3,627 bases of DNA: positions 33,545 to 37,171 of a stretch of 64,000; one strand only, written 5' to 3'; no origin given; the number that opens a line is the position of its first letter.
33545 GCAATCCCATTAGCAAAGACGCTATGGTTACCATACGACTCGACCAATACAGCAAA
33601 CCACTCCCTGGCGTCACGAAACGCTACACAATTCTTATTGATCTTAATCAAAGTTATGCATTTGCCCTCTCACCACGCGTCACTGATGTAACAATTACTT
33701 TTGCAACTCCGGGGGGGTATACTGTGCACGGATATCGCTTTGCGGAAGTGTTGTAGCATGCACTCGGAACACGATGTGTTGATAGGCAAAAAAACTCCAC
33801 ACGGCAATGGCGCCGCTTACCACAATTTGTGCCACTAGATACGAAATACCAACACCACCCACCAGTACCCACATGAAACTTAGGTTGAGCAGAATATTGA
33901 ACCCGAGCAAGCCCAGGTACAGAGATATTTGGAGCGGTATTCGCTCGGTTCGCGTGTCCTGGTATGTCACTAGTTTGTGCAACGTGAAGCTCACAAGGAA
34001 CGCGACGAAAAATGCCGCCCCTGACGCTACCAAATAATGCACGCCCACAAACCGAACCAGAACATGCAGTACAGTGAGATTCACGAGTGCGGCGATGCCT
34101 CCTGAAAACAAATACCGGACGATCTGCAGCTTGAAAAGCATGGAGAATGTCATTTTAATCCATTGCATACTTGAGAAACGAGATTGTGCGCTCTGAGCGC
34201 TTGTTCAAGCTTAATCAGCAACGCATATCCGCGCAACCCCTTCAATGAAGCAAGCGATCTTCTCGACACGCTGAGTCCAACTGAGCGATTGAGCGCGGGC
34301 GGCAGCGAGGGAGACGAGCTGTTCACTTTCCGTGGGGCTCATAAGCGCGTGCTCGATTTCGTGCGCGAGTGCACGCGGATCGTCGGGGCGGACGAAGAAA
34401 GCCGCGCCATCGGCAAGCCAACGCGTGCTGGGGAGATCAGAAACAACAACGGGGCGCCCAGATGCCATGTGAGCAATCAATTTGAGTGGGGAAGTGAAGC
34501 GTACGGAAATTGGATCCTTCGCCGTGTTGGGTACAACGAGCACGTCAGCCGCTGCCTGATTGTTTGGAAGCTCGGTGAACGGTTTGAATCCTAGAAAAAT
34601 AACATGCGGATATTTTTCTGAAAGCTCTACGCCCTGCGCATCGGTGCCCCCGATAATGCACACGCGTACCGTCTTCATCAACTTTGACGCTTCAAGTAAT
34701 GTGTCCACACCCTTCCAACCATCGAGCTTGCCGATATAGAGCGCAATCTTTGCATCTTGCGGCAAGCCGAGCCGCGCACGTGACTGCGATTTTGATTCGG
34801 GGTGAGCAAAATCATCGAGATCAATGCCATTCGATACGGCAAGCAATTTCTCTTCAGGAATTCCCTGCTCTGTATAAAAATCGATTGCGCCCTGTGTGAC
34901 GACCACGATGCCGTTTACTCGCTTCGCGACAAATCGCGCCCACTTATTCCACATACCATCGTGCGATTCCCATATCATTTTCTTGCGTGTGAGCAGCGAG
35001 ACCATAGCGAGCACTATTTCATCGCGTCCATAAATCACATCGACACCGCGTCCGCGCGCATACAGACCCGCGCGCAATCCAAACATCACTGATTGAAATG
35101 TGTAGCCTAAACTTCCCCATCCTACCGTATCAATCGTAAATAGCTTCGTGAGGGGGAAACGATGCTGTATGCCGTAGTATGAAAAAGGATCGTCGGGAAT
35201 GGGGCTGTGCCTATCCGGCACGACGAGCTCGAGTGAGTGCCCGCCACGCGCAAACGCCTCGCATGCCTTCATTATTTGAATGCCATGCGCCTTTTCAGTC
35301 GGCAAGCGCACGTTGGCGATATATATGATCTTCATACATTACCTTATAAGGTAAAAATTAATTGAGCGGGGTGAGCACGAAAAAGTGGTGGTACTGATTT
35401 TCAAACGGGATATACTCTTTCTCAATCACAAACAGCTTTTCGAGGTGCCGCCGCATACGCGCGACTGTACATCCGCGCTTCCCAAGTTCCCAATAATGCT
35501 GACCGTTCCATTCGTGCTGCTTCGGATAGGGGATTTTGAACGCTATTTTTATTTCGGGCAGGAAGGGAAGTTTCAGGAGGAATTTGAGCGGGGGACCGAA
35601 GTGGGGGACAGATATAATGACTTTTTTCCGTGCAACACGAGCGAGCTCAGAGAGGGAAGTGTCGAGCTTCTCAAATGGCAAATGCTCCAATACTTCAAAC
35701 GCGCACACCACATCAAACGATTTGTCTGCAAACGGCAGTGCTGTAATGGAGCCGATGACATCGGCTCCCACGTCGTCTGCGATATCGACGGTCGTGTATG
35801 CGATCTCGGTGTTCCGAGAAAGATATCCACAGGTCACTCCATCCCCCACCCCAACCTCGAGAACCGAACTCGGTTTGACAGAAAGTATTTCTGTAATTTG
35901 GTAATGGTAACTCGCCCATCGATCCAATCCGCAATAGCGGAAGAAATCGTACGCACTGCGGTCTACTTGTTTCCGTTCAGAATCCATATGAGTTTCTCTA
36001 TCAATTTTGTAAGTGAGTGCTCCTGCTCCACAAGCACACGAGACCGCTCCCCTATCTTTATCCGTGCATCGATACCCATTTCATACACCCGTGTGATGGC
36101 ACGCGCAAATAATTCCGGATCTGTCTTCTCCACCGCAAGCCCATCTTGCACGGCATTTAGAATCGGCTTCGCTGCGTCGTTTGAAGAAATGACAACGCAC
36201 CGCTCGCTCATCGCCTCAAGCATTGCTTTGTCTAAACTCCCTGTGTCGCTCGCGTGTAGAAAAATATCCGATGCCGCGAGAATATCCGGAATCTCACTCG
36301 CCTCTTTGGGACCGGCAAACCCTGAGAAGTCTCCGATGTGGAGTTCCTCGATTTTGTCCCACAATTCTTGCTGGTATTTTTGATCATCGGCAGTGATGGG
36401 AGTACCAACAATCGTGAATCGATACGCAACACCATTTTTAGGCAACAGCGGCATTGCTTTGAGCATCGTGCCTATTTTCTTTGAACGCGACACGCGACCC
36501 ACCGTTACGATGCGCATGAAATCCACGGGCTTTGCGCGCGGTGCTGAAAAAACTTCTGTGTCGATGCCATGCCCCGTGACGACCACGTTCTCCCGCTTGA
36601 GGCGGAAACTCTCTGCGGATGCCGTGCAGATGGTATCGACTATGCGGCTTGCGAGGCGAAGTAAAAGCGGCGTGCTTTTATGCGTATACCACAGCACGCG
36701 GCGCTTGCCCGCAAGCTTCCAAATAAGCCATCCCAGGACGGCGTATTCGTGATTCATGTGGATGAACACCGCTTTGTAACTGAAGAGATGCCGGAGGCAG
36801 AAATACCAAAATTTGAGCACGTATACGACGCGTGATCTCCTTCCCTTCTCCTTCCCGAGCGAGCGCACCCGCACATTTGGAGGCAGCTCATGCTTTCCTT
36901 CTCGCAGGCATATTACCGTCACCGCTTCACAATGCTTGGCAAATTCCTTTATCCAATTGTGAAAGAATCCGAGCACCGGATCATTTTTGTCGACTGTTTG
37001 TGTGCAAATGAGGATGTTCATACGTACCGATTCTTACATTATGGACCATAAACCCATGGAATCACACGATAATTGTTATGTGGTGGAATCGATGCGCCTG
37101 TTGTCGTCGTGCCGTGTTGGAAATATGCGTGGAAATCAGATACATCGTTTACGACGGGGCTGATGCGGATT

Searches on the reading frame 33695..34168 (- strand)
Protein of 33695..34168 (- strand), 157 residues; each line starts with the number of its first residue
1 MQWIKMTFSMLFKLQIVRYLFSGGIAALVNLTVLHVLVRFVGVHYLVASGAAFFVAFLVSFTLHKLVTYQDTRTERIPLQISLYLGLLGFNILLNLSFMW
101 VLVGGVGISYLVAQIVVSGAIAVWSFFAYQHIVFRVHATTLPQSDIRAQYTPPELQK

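Call 13: search_protein_families(library=pfam, proteins=[window:33695-34168:-], max_evalue=0.001)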
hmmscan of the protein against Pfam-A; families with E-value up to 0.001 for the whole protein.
window:33695-34168:- (157 aa): 1 family
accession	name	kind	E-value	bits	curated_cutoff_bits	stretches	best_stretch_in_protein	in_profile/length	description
PF04138.20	GtrA_DPMS_TM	-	5.8e-21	75.3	26.1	1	18-134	1-117/117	GtrA/DPMS, transmembrane domain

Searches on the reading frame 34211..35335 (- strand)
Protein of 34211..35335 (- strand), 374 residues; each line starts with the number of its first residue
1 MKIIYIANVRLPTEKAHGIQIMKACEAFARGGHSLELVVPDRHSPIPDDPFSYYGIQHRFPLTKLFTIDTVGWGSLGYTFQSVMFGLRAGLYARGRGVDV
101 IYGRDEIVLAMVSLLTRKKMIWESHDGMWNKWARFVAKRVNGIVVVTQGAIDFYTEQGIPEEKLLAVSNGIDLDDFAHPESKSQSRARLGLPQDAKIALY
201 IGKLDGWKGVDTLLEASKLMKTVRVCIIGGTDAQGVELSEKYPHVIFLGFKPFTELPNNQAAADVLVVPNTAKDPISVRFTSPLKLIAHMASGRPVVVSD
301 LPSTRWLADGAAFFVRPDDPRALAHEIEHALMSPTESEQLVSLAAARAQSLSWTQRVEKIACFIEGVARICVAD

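Call 13: search_protein_families(library=pfam, proteins=[window:34211-35335:-], max_evalue=0.001)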
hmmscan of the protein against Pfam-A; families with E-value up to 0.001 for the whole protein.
window:34211-35335:- (374 aa): 4 families
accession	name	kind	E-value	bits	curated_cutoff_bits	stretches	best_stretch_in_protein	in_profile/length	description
PF13692.12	Glyco_trans_1_4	-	4.8e-19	69.5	27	1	196-331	2-140/142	Glycosyl transferases group 1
PF00534.26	Glycos_transf_1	-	9.6e-15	55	26.4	1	183-341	3-166/172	Glycosyl transferases group 1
PF13439.12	Glyco_transf_4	-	7.9e-09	36.2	28.5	1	22-174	9-169/170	Glycosyltransferase Family 4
PF13579.12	Glyco_trans_4_4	-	7.3e-06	26.8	29.7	1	21-170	7-158/158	Glycosyl transferase 4-like domain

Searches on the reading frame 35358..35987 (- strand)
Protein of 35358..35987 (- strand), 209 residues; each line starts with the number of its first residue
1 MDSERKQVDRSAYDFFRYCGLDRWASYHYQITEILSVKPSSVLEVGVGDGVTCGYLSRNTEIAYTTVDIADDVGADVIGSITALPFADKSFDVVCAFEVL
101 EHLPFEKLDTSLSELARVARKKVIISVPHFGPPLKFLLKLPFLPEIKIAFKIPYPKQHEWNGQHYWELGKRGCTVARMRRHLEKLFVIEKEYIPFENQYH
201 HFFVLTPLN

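Call 13: search_protein_families(library=pfam, proteins=[window:35358-35987:-], max_evalue=0.001)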
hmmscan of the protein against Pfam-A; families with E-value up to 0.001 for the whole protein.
window:35358-35987:- (209 aa): 6 families
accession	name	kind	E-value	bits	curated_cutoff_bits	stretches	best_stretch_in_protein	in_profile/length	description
PF08241.18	Methyltransf_11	-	2.9e-12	47.5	21.2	1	43-122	1-90/95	Methyltransferase domain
PF13649.12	Methyltransf_25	-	5.7e-10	40.2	27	1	42-121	1-95/97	Methyltransferase domain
PF13489.12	Methyltransf_23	-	7.7e-07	29.4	27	1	37-104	21-95/164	Methyltransferase domain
PF08242.18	Methyltransf_12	-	2.6e-05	25.3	30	0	43-120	1-93/98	Methyltransferase domain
PF13847.12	Methyltransf_31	-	8.5e-05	22.7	27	1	78-130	60-112/145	Methyltransferase domain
PF07021.18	MetW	-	0.0004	20.5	21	0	38-131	13-113/193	Methionine biosynthesis protein MetW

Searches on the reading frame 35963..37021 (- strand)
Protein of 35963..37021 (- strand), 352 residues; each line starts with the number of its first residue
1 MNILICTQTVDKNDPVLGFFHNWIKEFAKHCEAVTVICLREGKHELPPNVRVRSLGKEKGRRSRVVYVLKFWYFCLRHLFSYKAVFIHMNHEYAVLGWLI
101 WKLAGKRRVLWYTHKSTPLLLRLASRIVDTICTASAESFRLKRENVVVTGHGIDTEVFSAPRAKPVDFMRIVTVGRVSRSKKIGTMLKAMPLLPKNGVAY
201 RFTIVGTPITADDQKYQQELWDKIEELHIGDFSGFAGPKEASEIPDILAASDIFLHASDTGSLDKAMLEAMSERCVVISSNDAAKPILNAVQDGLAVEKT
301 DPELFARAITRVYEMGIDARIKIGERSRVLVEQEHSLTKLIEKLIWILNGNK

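Call 13: search_protein_families(library=pfam, proteins=[window:35963-37021:-], max_evalue=0.001)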
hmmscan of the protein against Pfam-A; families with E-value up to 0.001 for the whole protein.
window:35963-37021:- (352 aa): 4 families
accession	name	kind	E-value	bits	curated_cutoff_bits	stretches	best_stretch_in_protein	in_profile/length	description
PF00534.26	Glycos_transf_1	-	6e-20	71.9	26.4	1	160-327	7-169/172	Glycosyl transferases group 1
PF13692.12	Glyco_trans_1_4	-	2.4e-17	64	27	1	170-314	3-141/142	Glycosyl transferases group 1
PF13439.12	Glyco_transf_4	-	0.00054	20.5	28.5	0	21-130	9-136/170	Glycosyltransferase Family 4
PF13477.12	Glyco_trans_4_2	-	0.00057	20.5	23.4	0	19-113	12-106/139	Glycosyl transferase 4-like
